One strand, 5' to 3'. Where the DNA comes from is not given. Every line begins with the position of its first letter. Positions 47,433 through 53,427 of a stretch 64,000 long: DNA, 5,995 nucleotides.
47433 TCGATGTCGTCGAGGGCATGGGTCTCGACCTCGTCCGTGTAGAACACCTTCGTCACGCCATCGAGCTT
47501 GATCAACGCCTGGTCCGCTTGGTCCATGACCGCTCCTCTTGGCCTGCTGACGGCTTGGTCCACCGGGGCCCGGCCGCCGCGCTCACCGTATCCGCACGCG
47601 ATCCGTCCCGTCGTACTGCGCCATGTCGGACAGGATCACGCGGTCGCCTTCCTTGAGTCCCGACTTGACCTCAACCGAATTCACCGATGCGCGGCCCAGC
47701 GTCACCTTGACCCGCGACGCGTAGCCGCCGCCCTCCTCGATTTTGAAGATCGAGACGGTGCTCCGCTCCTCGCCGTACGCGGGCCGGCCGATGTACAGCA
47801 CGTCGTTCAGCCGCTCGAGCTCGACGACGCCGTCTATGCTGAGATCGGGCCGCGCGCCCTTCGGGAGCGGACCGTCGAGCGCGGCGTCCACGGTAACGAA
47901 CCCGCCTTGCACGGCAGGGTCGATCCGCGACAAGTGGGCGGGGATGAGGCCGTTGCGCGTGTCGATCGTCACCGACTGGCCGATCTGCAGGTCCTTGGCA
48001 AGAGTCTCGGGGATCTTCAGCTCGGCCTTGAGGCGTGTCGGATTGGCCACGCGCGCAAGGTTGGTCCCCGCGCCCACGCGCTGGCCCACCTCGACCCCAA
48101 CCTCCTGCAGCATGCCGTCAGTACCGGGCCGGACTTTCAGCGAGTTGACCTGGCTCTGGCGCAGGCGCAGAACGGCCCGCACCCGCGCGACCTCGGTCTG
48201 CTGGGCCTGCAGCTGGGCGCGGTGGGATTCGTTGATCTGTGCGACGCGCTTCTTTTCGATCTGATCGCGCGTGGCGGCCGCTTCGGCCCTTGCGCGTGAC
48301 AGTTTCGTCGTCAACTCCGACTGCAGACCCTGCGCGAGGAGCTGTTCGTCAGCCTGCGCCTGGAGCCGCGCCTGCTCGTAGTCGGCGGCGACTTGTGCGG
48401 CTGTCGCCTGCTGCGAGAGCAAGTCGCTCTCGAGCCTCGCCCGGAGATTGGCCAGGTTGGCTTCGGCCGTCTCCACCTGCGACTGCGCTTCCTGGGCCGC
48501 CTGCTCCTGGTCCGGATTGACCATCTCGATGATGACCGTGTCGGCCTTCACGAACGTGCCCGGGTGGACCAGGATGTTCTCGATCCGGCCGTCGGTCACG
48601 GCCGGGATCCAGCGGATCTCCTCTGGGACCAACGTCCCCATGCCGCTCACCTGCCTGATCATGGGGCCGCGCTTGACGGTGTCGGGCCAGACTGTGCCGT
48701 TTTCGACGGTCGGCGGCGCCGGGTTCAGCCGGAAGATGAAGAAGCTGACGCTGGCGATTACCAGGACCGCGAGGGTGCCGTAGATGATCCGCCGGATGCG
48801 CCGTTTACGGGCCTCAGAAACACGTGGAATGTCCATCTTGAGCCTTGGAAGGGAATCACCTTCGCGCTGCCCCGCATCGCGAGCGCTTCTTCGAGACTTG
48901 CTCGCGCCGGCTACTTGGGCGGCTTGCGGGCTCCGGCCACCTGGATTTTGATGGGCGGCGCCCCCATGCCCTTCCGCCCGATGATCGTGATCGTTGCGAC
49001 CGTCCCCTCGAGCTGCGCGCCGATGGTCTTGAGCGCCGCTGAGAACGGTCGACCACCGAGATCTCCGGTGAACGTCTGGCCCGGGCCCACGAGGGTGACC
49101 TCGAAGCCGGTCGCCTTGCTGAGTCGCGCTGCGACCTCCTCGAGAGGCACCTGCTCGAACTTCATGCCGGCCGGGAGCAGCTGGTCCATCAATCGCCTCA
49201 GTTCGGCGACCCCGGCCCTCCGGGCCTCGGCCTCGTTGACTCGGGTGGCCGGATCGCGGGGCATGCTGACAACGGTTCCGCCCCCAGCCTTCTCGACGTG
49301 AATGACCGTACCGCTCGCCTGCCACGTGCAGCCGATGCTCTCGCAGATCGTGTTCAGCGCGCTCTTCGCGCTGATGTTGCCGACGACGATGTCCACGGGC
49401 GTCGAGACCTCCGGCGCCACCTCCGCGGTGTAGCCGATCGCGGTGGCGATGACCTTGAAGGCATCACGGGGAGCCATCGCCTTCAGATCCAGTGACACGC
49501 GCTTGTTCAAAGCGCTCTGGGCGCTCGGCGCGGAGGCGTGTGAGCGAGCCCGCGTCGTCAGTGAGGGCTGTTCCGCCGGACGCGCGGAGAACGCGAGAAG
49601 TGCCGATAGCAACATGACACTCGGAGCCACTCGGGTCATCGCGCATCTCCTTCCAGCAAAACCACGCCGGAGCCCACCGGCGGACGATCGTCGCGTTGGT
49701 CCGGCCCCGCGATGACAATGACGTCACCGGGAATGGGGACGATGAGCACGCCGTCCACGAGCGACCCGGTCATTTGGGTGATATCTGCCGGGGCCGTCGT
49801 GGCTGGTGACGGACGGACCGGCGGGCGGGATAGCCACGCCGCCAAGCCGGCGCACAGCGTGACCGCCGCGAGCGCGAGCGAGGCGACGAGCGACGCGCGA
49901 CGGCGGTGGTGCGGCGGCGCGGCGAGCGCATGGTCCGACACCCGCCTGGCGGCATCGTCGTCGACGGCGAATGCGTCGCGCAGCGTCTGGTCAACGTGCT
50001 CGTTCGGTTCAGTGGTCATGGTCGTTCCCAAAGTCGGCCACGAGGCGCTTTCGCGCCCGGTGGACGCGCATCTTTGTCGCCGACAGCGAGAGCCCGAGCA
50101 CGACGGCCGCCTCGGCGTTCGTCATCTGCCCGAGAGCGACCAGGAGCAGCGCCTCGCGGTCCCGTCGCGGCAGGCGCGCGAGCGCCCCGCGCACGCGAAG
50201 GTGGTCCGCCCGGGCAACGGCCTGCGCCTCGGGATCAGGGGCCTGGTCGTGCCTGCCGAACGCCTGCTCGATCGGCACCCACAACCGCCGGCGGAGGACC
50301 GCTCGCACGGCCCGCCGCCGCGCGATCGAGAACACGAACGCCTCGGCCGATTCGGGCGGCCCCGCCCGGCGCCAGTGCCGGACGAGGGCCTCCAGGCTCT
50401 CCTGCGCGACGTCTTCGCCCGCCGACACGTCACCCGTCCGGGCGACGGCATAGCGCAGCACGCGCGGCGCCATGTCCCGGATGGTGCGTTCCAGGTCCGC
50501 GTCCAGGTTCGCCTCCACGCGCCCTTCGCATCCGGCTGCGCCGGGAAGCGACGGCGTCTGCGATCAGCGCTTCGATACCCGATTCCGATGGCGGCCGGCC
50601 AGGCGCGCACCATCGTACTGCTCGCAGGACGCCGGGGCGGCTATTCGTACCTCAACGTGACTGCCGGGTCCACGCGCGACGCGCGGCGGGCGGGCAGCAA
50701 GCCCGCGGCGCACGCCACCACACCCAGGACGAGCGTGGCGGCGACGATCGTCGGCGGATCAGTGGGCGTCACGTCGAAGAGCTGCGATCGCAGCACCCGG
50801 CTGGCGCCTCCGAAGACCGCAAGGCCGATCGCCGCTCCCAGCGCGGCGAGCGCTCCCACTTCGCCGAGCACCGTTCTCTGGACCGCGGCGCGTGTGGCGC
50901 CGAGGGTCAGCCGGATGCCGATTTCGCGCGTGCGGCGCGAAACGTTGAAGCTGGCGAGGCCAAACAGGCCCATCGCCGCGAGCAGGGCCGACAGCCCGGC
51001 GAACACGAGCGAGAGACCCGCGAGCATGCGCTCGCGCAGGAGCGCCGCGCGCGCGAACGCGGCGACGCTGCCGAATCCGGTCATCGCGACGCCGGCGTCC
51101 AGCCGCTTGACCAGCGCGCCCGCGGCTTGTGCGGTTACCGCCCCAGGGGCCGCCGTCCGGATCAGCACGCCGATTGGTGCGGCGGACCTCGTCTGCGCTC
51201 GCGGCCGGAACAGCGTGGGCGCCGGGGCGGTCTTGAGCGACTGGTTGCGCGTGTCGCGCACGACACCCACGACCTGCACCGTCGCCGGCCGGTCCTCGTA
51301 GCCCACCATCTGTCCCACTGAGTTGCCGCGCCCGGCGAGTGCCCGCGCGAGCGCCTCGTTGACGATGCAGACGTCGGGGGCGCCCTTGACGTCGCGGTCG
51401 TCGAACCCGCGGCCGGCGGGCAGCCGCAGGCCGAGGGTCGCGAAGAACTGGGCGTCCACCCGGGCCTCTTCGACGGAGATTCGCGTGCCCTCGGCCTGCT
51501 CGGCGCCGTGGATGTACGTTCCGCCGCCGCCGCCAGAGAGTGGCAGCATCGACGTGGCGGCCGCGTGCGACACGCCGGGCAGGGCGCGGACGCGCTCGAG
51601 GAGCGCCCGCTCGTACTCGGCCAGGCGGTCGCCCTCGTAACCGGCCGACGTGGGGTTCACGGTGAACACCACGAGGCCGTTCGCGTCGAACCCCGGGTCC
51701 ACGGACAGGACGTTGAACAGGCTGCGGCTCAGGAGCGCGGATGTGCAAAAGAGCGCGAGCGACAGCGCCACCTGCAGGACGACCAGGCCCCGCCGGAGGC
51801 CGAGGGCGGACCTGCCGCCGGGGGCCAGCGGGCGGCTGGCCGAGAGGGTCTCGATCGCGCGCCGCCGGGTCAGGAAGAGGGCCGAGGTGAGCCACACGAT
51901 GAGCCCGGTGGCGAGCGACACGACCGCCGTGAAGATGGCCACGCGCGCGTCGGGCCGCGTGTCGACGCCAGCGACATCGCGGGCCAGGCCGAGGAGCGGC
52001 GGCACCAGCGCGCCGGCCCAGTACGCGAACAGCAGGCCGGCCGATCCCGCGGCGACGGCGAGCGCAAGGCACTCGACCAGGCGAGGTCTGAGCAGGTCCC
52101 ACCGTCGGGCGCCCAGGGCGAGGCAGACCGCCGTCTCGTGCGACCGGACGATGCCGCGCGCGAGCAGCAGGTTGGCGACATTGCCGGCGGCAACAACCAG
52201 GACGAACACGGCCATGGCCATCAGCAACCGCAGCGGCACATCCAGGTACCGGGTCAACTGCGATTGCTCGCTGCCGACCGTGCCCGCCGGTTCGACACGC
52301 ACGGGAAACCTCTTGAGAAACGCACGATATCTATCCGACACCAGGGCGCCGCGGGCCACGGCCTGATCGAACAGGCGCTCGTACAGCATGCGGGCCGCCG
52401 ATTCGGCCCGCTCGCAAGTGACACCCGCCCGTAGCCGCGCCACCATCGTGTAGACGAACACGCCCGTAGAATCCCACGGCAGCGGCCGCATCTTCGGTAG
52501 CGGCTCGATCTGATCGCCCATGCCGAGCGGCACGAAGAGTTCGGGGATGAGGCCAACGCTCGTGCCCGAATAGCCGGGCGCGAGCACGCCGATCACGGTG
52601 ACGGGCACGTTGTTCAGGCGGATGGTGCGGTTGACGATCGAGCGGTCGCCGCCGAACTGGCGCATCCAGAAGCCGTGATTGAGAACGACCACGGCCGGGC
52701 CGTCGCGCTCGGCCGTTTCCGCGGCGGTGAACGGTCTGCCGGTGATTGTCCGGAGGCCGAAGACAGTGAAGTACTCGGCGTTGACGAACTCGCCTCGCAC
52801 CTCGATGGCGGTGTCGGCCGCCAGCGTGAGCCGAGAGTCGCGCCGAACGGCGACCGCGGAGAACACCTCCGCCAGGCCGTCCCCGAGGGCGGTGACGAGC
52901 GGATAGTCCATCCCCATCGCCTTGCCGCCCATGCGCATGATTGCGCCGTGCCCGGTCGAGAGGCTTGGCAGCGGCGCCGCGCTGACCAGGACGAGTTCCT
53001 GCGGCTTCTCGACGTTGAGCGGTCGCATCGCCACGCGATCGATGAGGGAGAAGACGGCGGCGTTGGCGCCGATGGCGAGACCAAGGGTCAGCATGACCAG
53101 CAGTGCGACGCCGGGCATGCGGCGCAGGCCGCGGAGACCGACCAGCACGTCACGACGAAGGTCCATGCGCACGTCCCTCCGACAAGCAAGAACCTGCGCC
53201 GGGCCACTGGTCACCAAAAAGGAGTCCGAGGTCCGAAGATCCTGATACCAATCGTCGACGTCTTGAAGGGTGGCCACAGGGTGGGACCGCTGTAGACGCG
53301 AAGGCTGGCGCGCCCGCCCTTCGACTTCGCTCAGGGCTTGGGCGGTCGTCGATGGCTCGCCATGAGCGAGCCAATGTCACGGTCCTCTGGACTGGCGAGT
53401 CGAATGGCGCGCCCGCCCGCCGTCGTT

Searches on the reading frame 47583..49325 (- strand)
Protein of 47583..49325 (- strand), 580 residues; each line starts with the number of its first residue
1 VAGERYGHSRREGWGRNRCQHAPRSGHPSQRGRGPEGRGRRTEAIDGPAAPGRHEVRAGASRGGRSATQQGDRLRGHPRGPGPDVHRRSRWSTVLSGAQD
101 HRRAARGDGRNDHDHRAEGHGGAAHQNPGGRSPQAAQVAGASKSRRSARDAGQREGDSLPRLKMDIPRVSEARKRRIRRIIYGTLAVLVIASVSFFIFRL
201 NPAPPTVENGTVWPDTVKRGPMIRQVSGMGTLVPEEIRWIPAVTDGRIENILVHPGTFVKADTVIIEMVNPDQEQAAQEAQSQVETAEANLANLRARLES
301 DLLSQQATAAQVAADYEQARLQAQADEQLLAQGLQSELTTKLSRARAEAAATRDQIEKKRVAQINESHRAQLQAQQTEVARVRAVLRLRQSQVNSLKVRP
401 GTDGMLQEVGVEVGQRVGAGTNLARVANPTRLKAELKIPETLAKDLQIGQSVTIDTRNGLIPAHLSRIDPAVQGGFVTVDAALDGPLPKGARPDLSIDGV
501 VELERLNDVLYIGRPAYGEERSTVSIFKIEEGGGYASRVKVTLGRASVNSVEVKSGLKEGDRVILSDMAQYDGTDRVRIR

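Call 58: search_protein_families(library=pfam, max_evalue=0.001, proteins=[window:47583-49325:-])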
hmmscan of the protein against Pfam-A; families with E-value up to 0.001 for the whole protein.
window:47583-49325:- (580 aa): 3 families
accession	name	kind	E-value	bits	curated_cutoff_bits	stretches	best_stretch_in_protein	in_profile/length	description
PF13437.12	HlyD_3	-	1.6e-14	54.9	22.2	1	399-487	3-97/106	HlyD family secretion protein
PF16576.10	HlyD_D23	-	2e-09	37.5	30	1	238-457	20-170/214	Barrel-sandwich domain of CusB or HlyD membrane-fusion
PF00364.28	Biotin_lipoyl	-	0.0002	21.5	22.1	0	240-268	45-73/73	Biotin-requiring enzyme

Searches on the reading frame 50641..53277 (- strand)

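Call 58: search_protein_families(library=pfam, max_evalue=0.001, proteins=[window:50641-53277:-])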
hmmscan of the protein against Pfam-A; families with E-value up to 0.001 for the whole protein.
window:50641-53277:- (878 aa): 2 families
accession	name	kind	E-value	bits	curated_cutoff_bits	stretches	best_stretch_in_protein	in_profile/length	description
PF12704.14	MacB_PCD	-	1.9e-38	133.2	27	2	59-296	2-205/207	MacB-like periplasmic core domain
PF02687.27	FtsX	-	3.2e-20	72.8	25.5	2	758-871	2-120/120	FtsX-like permease C-terminal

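Call 62: search_protein_families(library=ncbifam, max_evalue=0.001, proteins=[window:50641-53277:-])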
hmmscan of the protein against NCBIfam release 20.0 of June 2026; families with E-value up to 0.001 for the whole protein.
window:50641-53277:- (878 aa): 2 families
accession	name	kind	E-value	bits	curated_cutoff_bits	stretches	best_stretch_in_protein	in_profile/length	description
TIGR03434.1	ADOP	subfamily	4.5e-204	679.9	622.3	1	40-878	1-803/803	ADOP family duplicated permease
NF007826.0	PRK10535.1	equivalog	1e-20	73.6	966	2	757-875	527-645/648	macrolide ABC transporter ATP-binding protein/permease MacB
